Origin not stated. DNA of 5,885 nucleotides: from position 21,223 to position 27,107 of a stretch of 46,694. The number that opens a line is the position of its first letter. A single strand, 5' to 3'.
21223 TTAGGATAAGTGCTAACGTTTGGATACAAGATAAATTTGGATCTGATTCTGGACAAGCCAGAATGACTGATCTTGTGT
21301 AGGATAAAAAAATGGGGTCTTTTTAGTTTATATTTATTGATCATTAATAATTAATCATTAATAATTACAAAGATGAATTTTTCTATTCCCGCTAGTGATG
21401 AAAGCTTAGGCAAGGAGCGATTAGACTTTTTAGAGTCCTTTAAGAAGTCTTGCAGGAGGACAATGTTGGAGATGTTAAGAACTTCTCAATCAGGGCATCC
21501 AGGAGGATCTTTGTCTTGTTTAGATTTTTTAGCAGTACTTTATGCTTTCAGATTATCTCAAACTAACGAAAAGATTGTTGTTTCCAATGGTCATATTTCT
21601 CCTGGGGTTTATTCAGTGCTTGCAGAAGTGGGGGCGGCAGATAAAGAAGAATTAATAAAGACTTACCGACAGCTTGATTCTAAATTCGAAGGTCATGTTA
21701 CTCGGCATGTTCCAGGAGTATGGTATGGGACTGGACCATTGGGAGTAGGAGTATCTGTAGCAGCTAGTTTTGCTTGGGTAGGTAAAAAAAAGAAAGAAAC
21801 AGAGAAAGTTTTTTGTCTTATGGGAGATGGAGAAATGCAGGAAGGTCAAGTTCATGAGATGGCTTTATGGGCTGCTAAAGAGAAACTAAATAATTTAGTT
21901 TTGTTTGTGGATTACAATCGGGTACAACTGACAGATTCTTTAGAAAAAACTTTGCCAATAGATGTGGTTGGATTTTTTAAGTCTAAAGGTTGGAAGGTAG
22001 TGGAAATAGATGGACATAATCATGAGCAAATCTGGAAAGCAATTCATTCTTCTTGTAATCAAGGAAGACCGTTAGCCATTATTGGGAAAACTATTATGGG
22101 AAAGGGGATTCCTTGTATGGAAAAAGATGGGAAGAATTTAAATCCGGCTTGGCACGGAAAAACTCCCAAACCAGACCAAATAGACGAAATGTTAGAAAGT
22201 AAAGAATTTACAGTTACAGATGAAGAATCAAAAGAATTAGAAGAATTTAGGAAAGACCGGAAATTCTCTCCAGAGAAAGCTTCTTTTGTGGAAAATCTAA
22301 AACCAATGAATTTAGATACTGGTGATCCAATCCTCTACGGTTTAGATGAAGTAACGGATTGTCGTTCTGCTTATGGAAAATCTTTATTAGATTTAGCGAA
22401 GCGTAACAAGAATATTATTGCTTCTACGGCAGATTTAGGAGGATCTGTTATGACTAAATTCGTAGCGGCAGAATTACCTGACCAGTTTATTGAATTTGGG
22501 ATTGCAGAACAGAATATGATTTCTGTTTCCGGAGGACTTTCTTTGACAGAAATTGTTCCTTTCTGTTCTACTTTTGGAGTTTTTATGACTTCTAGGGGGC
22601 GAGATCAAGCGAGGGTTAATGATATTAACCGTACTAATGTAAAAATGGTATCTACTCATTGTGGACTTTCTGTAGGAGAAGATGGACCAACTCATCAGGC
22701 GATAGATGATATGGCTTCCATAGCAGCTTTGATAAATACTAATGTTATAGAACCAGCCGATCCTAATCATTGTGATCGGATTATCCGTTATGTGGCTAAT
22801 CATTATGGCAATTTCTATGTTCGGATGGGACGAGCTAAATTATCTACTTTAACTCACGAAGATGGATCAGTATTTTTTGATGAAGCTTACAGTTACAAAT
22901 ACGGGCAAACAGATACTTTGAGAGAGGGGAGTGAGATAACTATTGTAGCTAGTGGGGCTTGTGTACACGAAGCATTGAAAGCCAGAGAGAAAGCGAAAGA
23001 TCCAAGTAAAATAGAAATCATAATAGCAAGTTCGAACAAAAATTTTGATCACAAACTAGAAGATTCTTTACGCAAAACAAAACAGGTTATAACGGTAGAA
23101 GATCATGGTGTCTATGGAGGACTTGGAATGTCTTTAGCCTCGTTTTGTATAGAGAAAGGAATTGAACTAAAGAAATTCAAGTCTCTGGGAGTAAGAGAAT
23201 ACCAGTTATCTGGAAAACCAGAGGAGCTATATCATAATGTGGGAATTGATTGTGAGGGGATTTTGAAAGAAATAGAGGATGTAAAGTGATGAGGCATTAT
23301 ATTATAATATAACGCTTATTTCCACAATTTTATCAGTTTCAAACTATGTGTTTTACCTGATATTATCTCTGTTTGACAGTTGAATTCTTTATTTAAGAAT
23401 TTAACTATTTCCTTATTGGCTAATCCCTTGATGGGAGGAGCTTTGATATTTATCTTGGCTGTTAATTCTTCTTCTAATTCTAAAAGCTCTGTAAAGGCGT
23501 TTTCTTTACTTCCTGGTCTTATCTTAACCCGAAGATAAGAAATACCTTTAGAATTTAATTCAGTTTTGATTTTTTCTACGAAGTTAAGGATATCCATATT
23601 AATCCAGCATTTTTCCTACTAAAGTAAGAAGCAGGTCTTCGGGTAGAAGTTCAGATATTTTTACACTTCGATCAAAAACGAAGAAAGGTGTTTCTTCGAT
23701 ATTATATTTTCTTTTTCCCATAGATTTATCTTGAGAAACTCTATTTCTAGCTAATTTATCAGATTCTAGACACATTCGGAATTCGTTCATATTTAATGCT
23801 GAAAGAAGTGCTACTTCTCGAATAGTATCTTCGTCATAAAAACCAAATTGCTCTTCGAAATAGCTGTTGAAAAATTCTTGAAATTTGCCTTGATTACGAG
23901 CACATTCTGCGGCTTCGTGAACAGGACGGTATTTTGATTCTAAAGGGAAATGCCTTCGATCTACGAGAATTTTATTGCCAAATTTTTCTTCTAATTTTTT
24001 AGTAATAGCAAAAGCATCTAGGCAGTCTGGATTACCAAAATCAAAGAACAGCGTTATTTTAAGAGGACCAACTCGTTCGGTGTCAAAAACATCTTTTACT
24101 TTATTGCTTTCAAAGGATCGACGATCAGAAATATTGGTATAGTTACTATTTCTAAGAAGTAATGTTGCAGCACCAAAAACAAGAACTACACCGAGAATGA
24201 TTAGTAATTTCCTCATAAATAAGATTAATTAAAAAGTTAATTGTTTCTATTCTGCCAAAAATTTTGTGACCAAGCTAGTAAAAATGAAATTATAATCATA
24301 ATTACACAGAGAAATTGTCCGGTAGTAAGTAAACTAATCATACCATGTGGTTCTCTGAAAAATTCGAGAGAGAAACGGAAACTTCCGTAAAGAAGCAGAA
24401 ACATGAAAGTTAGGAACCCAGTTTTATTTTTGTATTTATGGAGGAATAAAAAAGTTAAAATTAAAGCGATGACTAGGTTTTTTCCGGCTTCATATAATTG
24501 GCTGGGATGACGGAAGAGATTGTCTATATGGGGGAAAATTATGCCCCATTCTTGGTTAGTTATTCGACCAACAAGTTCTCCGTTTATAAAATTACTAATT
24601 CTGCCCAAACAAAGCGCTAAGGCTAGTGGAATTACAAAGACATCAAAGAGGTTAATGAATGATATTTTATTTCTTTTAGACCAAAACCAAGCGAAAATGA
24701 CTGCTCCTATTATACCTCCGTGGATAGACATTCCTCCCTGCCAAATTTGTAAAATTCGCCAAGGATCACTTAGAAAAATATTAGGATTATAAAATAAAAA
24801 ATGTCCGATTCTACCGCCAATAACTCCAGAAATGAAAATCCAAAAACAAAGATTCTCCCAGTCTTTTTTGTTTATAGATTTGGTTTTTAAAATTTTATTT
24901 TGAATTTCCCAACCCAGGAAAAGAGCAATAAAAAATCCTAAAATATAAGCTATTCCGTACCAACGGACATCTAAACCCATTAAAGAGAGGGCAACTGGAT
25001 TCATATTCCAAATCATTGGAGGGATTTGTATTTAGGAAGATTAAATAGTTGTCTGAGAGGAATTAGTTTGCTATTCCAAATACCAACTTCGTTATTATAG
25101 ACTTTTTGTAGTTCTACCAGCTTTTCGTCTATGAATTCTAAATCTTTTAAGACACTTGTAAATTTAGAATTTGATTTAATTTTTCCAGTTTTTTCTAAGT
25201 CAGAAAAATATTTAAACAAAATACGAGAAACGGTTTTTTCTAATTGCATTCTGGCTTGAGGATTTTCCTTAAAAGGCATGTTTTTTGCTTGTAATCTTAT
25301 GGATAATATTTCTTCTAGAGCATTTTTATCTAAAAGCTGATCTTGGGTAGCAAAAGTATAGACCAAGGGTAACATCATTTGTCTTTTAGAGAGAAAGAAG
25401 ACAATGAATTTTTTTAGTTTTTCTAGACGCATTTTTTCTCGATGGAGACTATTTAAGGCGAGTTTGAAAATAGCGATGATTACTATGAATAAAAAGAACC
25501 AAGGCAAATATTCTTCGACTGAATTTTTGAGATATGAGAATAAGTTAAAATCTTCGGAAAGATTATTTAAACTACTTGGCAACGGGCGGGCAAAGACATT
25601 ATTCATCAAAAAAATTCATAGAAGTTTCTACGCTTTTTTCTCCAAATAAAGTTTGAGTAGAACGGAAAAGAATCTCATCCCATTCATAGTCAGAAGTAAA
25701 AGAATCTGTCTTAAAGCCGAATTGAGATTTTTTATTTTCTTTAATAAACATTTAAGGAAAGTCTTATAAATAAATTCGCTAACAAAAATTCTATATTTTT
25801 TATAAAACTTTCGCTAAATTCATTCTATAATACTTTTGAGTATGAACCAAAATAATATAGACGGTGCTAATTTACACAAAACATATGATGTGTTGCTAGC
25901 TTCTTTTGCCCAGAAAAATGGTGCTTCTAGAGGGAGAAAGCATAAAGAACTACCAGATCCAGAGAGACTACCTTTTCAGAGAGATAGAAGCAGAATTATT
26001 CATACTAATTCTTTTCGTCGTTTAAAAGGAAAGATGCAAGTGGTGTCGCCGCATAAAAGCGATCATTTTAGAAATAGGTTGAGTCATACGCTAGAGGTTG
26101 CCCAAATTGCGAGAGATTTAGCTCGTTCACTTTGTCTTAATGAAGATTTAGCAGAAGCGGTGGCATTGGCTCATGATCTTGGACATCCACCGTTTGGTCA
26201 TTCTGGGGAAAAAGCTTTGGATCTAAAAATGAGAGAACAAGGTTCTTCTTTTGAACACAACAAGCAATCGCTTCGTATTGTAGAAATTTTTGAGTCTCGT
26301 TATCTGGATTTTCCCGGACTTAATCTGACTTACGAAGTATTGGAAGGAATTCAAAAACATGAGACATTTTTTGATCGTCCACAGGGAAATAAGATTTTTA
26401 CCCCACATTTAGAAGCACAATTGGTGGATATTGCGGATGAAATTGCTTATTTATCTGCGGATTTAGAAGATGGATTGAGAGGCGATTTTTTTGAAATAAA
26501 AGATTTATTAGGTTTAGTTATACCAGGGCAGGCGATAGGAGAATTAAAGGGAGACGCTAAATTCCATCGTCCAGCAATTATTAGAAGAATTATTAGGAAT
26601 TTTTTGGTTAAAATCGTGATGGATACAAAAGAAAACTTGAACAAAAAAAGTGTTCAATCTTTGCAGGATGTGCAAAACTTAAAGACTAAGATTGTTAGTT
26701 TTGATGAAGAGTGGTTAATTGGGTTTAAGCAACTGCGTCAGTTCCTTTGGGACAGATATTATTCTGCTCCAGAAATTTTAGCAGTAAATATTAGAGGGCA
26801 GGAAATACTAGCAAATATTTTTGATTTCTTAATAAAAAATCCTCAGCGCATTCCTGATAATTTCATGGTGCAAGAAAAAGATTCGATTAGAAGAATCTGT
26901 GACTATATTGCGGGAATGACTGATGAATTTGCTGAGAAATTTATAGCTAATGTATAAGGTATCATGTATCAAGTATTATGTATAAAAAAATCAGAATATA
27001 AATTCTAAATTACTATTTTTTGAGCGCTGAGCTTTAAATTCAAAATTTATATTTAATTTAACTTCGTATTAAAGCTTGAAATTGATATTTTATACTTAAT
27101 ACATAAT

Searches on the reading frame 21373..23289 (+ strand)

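Call 54: search_protein_families(library=pfam, proteins=[window:21373-23289:+])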
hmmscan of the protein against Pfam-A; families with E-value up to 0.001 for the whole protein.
window:21373-23289:+ (638 aa): 6 families
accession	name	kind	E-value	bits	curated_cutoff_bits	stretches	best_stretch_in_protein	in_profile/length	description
PF00456.26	Transketolase_N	-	2.7e-35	122.4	22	1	28-273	10-271/334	Transketolase, thiamine diphosphate binding domain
PF02779.29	Transket_pyr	-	1.4e-33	116.4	27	1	329-490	4-172/174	Transketolase, pyrimidine binding domain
PF02780.25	Transketolase_C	-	5.8e-18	65.4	25.9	1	511-630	1-124/124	Transketolase, C-terminal domain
PF13292.11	DXP_synthase_N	-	1.8e-05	24.6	21.2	1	18-185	16-174/274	1-deoxy-D-xylulose-5-phosphate synthase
PF00676.26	E1_dh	-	7e-05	22.4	22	1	99-183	79-162/300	Dehydrogenase E1 component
PF02775.26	TPP_enzyme_C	-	0.00097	19.4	21.9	0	117-180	24-81/151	Thiamine pyrophosphate enzyme, C-terminal TPP binding domain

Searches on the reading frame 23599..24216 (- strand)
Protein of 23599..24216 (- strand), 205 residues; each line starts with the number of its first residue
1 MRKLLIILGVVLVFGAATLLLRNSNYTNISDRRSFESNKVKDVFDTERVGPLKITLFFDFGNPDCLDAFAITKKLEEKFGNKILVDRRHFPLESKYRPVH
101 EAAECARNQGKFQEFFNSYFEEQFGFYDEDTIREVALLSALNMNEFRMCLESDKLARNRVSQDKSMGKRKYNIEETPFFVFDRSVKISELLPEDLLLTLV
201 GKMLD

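Call 54: search_protein_families(library=pfam, proteins=[window:23599-24216:-])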
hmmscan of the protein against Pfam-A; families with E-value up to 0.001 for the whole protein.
window:23599-24216:- (205 aa): 2 families
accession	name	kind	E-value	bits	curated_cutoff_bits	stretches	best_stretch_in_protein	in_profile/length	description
PF13462.12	Thioredoxin_4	-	3e-08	34.5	23.2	1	51-185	14-149/165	Thioredoxin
PF01323.26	DSBA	-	6.6e-08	33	25.6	1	102-184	95-175/191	DSBA-like thioredoxin domain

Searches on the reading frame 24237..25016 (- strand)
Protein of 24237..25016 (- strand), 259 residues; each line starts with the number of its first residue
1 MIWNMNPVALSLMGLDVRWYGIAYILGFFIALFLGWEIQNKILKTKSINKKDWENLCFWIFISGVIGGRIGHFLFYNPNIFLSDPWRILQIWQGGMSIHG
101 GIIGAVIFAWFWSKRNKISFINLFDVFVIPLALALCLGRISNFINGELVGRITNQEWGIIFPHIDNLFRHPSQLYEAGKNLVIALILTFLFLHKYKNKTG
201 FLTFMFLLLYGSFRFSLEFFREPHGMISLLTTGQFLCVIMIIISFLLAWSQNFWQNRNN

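Call 54: search_protein_families(library=pfam, proteins=[window:24237-25016:-])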
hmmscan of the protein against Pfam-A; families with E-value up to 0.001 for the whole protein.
window:24237-25016:- (259 aa): 1 family
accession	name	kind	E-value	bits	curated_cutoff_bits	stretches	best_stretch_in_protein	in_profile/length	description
PF01790.23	LGT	-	2.1e-71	240.5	24.9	1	7-249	1-239/240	Prolipoprotein diacylglyceryl transferase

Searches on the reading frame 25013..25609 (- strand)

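Call 54: search_protein_families(library=pfam, proteins=[window:25013-25609:-])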
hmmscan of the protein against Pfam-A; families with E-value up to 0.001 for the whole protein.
window:25013-25609:- (198 aa): 1 family
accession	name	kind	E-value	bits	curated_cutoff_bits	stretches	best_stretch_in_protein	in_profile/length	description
PF04011.17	LemA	-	4.8e-07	30.1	26.2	1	73-182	9-115/149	LemA family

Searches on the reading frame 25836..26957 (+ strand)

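Call 54: search_protein_families(library=pfam, proteins=[window:25836-26957:+])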
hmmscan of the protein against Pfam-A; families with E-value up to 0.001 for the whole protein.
window:25836-26957:+ (373 aa): 2 families
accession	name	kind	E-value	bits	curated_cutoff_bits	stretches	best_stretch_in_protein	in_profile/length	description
PF13286.11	HD_assoc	-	5.2e-17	62.6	22.2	1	288-369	2-88/91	Phosphohydrolase-associated domain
PF01966.28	HD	-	6.6e-17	62.3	22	1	81-204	1-114/116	HD domain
